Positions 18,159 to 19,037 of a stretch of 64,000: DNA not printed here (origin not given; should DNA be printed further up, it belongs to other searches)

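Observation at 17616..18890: ABC ATPase covalently fused to a full DtxR-like metalloregulator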

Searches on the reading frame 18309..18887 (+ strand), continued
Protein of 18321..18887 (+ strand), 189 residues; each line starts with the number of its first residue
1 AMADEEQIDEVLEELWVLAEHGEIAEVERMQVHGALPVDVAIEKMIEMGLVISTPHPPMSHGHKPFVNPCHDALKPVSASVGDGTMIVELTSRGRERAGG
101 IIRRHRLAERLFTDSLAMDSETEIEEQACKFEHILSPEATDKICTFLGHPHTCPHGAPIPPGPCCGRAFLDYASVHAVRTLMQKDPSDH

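Call 37: find_homologous_proteins(query=P0204, max_evalue=1e-10)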
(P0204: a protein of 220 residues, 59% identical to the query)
Query P0204 (220 aa): 4201 proteins with E <= 1e-10 among 4625 candidates; the best 120 are listed.
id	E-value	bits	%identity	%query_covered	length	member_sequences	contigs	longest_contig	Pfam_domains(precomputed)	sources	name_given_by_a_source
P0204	4.8e-141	486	100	100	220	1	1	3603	PF02742.22,PF04023.21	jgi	jgi:DtxR family transcriptional regulator, Mn-dependent transcriptional regulator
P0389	1.1e-78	282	59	98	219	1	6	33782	PF02742.22,PF04023.21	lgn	-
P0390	1.1e-77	279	59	99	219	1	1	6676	PF02742.22,PF04023.21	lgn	-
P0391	9.8e-76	272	56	99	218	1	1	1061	PF02742.22,PF04023.21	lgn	-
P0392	1.0e-75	272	56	99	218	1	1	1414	PF02742.22,PF04023.21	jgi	jgi:DtxR family Mn-dependent transcriptional regulator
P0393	3.5e-75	270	55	99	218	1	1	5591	PF02742.22,PF04023.21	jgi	jgi:DtxR family Mn-dependent transcriptional regulator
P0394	5.9e-75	270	57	99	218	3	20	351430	PF02742.22,PF04023.21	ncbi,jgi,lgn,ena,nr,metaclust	ncbi:MAG TPA: DtxR family transcriptional regulator [Elusimicrobia bacterium]|nr:DtxR family transcr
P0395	2.2e-74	268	57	99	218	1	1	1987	PF02742.22,PF04023.21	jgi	jgi:DtxR family Mn-dependent transcriptional regulator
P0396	4.1e-74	267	56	99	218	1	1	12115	PF02742.22,PF04023.21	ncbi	ncbi:MAG: metal-dependent transcriptional regulator [Endomicrobiales bacterium]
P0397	1.8e-73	265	56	96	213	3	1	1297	PF02742.22,PF04023.21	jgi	jgi:DtxR family Mn-dependent transcriptional regulator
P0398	8.7e-73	263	57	99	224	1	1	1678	PF02742.22,PF04023.21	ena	-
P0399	2.1e-72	261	56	99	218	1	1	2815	PF02742.22,PF04023.21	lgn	-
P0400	6.3e-72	260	55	99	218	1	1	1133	PF02742.22,PF04023.21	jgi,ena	-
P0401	1.3e-71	259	55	99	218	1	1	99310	PF02742.22,PF04023.21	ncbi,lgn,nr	ncbi:MAG: metal-dependent transcriptional regulator [Endomicrobiales bacterium]|nr:metal-dependent t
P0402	2.2e-71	258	54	99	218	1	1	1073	PF02742.22,PF04023.21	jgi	jgi:DtxR family Mn-dependent transcriptional regulator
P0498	2.6e-62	228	45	95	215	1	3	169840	PF02742.22,PF04023.21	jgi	jgi:DtxR family Mn-dependent transcriptional regulator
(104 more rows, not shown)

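Call 38: find_encoding_contigs(protein=P0394, flank=5000, max_places=3)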
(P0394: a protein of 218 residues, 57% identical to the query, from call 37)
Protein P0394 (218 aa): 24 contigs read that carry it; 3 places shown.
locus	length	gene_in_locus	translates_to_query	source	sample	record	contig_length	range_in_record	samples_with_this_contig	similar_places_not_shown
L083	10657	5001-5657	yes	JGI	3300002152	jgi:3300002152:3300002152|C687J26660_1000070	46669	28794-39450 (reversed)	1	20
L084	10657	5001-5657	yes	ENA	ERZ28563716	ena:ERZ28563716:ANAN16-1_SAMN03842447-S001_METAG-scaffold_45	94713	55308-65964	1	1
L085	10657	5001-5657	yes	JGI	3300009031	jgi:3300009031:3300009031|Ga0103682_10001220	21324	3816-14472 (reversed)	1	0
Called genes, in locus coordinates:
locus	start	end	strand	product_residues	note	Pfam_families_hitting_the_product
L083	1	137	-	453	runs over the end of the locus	PF00291:PALP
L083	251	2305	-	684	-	PF07715:Plug, PF00593:TonB_dep_Rec_b-barrel, PF14905:OMP_b-brl_3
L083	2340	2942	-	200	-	PF01844:HNH, PF13395:HNH_4 (weak), PF14279:HNH_5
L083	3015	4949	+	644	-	PF01926:MMR_HSR1, PF02421:FeoB_N, PF17910:FeoB_Cyto (weak), PF07670:Gate, PF07664:FeoB_C, PF07670:Gate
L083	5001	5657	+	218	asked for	PF02742:Fe_dep_repr_C, PF04023:FeoA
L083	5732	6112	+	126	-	-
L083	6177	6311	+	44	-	-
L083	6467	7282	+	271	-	-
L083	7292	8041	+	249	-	PF03848:TehB, PF05175:MTS (weak), PF01209:Ubie_methyltran (weak), PF13489:Methyltransf_23, PF13649:Methyltransf_25, PF13847:Methyltransf_31, PF08241:Methyltransf_11, PF08242:Methyltransf_12, +1 more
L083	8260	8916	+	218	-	PF01797:Y1_Tnp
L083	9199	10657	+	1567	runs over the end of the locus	PF13620:CarboxypepD_reg (weak), PF17802:SpaA (faint), PF09430:EMC7_beta-sandw (faint), PF22902:NOMO1-like_9th (faint), PF13620:CarboxypepD_reg (weak), PF17210:SdrD_B (faint), PF13620:CarboxypepD_reg, PF13715:CarbopepD_reg_2 (weak), +2 more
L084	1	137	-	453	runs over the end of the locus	PF00291:PALP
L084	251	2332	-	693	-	PF07715:Plug, PF00593:TonB_dep_Rec_b-barrel, PF14905:OMP_b-brl_3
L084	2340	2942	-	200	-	PF01844:HNH, PF13395:HNH_4 (weak), PF14279:HNH_5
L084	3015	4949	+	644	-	PF01926:MMR_HSR1, PF02421:FeoB_N, PF17910:FeoB_Cyto (weak), PF07670:Gate, PF07664:FeoB_C, PF07670:Gate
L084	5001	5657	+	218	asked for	PF02742:Fe_dep_repr_C, PF04023:FeoA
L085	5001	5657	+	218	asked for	PF02742:Fe_dep_repr_C, PF04023:FeoA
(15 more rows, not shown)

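Call 39: find_encoding_contigs(protein=P0498, flank=5000, max_places=2)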
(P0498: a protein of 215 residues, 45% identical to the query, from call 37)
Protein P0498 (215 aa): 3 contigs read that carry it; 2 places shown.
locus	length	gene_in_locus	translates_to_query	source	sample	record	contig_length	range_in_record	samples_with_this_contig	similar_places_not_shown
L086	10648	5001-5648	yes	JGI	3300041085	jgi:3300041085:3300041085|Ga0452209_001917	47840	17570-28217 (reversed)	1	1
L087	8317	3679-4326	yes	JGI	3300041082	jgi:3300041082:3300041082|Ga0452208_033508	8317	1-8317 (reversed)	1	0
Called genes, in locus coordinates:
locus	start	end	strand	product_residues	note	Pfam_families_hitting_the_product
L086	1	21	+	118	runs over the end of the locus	PF02635:DsrE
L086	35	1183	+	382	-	PF07992:Pyr_redox_2, PF13450:NAD_binding_8 (faint), PF21706:FCSD_central (weak)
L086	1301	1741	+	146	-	PF01475:FUR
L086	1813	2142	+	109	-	PF13473:Cupredoxin_1, PF00116:COX2 (weak)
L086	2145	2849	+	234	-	-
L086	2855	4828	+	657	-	PF01926:MMR_HSR1, PF02421:FeoB_N, PF17910:FeoB_Cyto (weak), PF07670:Gate, PF07664:FeoB_C, PF07670:Gate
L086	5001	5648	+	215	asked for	PF02742:Fe_dep_repr_C, PF04023:FeoA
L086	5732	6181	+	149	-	PF00578:AhpC-TSA, PF08534:Redoxin, PF00085:Thioredoxin (weak), PF13098:Thioredoxin_2, PF13905:Thioredoxin_8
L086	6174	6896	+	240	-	PF02683:DsbD_TM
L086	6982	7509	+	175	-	PF02915:Rubrerythrin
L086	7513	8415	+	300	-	PF00890:FAD_binding_2 (weak), PF01134:GIDA (faint), PF01946:Thi4 (faint), PF03486:HI0933_like (faint), PF07992:Pyr_redox_2, PF12831:FAD_oxidored (faint), PF13738:Pyr_redox_3, PF00070:Pyr_redox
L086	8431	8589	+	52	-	PF21349:RUBY_RBDX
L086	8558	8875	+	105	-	PF02943:FeThRed_B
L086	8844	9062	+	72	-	PF09723:Zn_ribbon_8 (weak)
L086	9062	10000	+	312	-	PF03773:ArsP_1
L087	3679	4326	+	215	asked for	PF02742:Fe_dep_repr_C, PF04023:FeoA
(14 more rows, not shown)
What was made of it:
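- Closest known: Free-standing Cys-rich 'DtxR-C + FeoA/SH3' proteins of ~218 aa. Same: They are also encoded next to an Fe2+ transporter gene, feoB (calls 38, 39).
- The closest free-standing relatives are annotated as DtxR-family regulators and sit next to feoB (calls 37-39).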

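Call 48: find_encoding_contigs(protein=P0286, flank=8000, max_places=2)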
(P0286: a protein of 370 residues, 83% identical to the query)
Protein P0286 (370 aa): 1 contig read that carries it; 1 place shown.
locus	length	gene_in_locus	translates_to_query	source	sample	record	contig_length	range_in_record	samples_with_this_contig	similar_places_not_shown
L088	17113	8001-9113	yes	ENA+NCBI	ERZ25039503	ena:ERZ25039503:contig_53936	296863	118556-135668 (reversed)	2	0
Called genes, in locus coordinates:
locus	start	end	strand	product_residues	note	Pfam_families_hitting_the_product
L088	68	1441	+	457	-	PF13432:TPR_16 (weak), PF23914:TPR_CcmH_CycH (weak), PF13424:TPR_12, PF14559:TPR_19 (weak), PF13432:TPR_16, PF14559:TPR_19, PF13414:TPR_11, PF13432:TPR_16, +20 more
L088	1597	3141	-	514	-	PF13229:Beta_helix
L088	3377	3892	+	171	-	PF01475:FUR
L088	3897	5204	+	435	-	PF03239:FTR1, PF10080:FtrD-like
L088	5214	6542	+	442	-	PF02687:FtsX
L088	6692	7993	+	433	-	PF02687:FtsX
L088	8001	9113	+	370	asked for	PF00005:ABC_tran, PF02463:SMC_N (faint), PF13304:AAA_21 (faint), PF02742:Fe_dep_repr_C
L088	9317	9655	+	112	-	PF13451:zf_Tbcl, PF23477:zf_Tbcl_2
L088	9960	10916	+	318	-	PF00437:T2SSE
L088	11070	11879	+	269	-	PF13482:RNase_H_2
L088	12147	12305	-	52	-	-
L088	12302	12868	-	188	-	-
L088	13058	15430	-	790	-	-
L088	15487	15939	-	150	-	-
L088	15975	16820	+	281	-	-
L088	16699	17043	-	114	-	-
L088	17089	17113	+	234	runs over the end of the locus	PF01266:DAO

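Call 49: find_encoding_contigs(protein=P0376, flank=8000, max_places=2)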
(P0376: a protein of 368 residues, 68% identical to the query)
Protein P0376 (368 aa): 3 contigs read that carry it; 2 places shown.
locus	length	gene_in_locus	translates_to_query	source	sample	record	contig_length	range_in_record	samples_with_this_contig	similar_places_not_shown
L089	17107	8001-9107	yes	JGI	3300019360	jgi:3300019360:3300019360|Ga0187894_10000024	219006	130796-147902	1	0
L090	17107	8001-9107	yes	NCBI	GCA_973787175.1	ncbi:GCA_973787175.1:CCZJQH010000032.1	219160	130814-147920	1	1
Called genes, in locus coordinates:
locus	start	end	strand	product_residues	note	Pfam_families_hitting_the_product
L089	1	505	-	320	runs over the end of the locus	PF12705:PDDEXK_1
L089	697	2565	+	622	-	PF01558:POR, PF01855:POR_N, PF17147:PFOR_II (weak)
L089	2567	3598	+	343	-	PF02775:TPP_enzyme_C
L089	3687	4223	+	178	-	PF01475:FUR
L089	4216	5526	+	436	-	PF03239:FTR1, PF10080:FtrD-like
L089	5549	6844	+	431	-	PF02687:FtsX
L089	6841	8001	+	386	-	PF12704:MacB_PCD, PF02687:FtsX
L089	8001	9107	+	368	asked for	PF00005:ABC_tran, PF02463:SMC_N (faint), PF02742:Fe_dep_repr_C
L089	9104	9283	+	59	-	-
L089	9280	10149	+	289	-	-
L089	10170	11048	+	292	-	PF01026:TatD_DNase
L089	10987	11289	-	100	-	-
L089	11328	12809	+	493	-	-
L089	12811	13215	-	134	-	PF01878:EVE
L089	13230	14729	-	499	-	PF00171:Aldedh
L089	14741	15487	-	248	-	PF07883:Cupin_2 (faint)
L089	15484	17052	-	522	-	PF07690:MFS_1, PF13000:Acatn, PF07690:MFS_1 (weak)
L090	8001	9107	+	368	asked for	PF00005:ABC_tran, PF02463:SMC_N (faint), PF02742:Fe_dep_repr_C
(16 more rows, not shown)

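Call 52: predict_structure(alignment_id=A2)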
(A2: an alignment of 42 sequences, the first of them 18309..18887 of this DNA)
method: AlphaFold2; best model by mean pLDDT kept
length: 193 residues; sequences in the alignment: 42
mean_pLDDT: 86.9   pTM: 0.81
mean pLDDT of the five models: 86.9, 84.8, 84.8, 84.2, 80.5
residues with pLDDT >= 90: 115; 70-90: 50; 50-70: 27; < 50: 1
segments of 3 or more residues with pLDDT < 50: none
pLDDT, mean of each block of 10 residues (from residue 1): 76 94 89 81 93 95 67 52 70 97 97 96 91 93 97 95 95 90 87 71
secondary structure, 60 per line:
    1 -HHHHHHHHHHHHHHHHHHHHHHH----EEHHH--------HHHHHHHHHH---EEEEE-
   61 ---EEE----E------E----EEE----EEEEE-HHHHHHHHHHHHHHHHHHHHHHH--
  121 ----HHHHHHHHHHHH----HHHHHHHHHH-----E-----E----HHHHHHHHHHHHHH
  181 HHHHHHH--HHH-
elements in order: H2-24 H42-51 E55-59 E64-66 E83-85 E90-94 H96-118 H125-136 H141-150 H167-187

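Call 55: fold_search(model_id=the predicted structure, library=pdb)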
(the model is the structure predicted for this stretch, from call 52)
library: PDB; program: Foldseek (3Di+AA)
matches with E <= 10: 204; with E <= 0.001: 62
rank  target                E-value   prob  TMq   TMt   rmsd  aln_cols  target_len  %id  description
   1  2it0_C                1.6e-07  1.00  0.56  0.77   3.6       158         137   27  Crystal structure of a two-domain IdeR-DNA complex crystal form II (released 2007-02-13)
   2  7b24_A                4.2e-07  1.00  0.56  0.75   3.5       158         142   27  DtxR-like iron-dependent regulator IdeR (P39G variant) complexed with cobalt and its consensus DNA-binding sequence (released 2021-03-03)
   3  7b1y_A                4.7e-07  1.00  0.55  0.76   3.3       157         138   28  DtxR-like iron-dependent regulator IdeR complexed with cobalt and its consensus DNA-binding sequence (released 2021-03-03)
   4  2it0_A                4.9e-07  1.00  0.56  0.73   4.1       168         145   27  Crystal structure of a two-domain IdeR-DNA complex crystal form II (released 2007-02-13)
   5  7b1y_B                5.9e-07  1.00  0.55  0.48   3.5       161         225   28  DtxR-like iron-dependent regulator IdeR complexed with cobalt and its consensus DNA-binding sequence (released 2021-03-03)
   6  7b25_A                7.4e-07  1.00  0.56  0.76   4.0       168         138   27  DtxR-like iron-dependent regulator IdeR (Q43A variant) complexed with cobalt and its consensus DNA-binding sequence (released 2021-03-03)
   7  1fx7_A                8.3e-07  1.00  0.56  0.47   3.5       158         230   26  CRYSTAL STRUCTURE OF THE IRON-DEPENDENT REGULATOR (IDER) FROM MYCOBACTERIUM TUBERCULOSIS (released 2001-03-07)
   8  2isy_A                1.1e-06  1.00  0.56  0.72   3.5       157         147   27  Crystal structure of the nickel-activated two-domain iron-dependent regulator (IdeR) (released 2007-02-13)
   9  1u8r_A                1.1e-06  1.00  0.56  0.49   3.5       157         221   27  Crystal Structure of an IdeR-DNA Complex Reveals a Conformational Change in Activated IdeR for Base-specific Interacti (released 2004-10-05)
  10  7b20_B                1.3e-06  1.00  0.56  0.47   3.3       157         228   29  DtxR-like iron-dependent regulator IdeR complexed with iron and its consensus DNA-binding sequence (released 2021-03-03)
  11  7b23_B                1.6e-06  1.00  0.56  0.49   3.3       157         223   28  DtxR-like iron-dependent regulator IdeR complexed with cobalt and the SACE_2689 promoter DNA-binding sequence (released 2021-03-03)
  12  1u8r_H                1.8e-06  1.00  0.55  0.49   3.5       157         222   27  Crystal Structure of an IdeR-DNA Complex Reveals a Conformational Change in Activated IdeR for Base-specific Interacti (released 2004-10-05)
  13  7b1v_B                2.0e-06  1.00  0.56  0.49   3.2       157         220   29  DtxR-like iron-dependent regulator IdeR complexed with cobalt (released 2021-03-03)
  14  7b24_B                2.6e-06  1.00  0.56  0.48   3.3       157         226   28  DtxR-like iron-dependent regulator IdeR (P39G variant) complexed with cobalt and its consensus DNA-binding sequence (released 2021-03-03)
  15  7b25_B                3.0e-06  1.00  0.56  0.48   3.9       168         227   27  DtxR-like iron-dependent regulator IdeR (Q43A variant) complexed with cobalt and its consensus DNA-binding sequence (released 2021-03-03)
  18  7b24_C                5.0e-06  1.00  0.56  0.48   3.3       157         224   28  DtxR-like iron-dependent regulator IdeR (P39G variant) complexed with cobalt and its consensus DNA-binding sequence (released 2021-03-03)
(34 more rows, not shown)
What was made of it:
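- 18324..18593 (+): Residues 237-326: divergent winged-helix domain, equivalent to DtxR domain 1. Helix a1 is 237-256 and carries E241, D244, E245 and E248. Helix a2 is reduced. The a3-like helix is 273-282. The wing strands are 286-290 and 321-325. Foldseek hits to two-domain IdeR (call 55).
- On DtxR family metalloregulator: P39 and Q43 are corroborated by the PDB variant entries 7b24 and 7b25 (call 55).
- On Trans-inhibited ABC ATPases (MetN/ModC type): Every one of the 50 listed structural neighbours of the C-terminal model is a DtxR-family protein (call 55).
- Closest known: DtxR / IdeR / MntR metalloregulators. Same: The fold of domains 1 and 2 matches (TM ~0.77 to two-domain IdeR, call 55).
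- Checked: An AlphaFold model of residues 232-424 (pLDDT 86.9, pTM 0.81, call 52) superposes on two-domain IdeR/DtxR, TM 0.75-0.78 normalised to the target, ~157 columns (call 55).
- PDB holds P39G and Q43A variants of IdeR crystallised with its DNA site, which marks these two as recognition positions (call 55).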
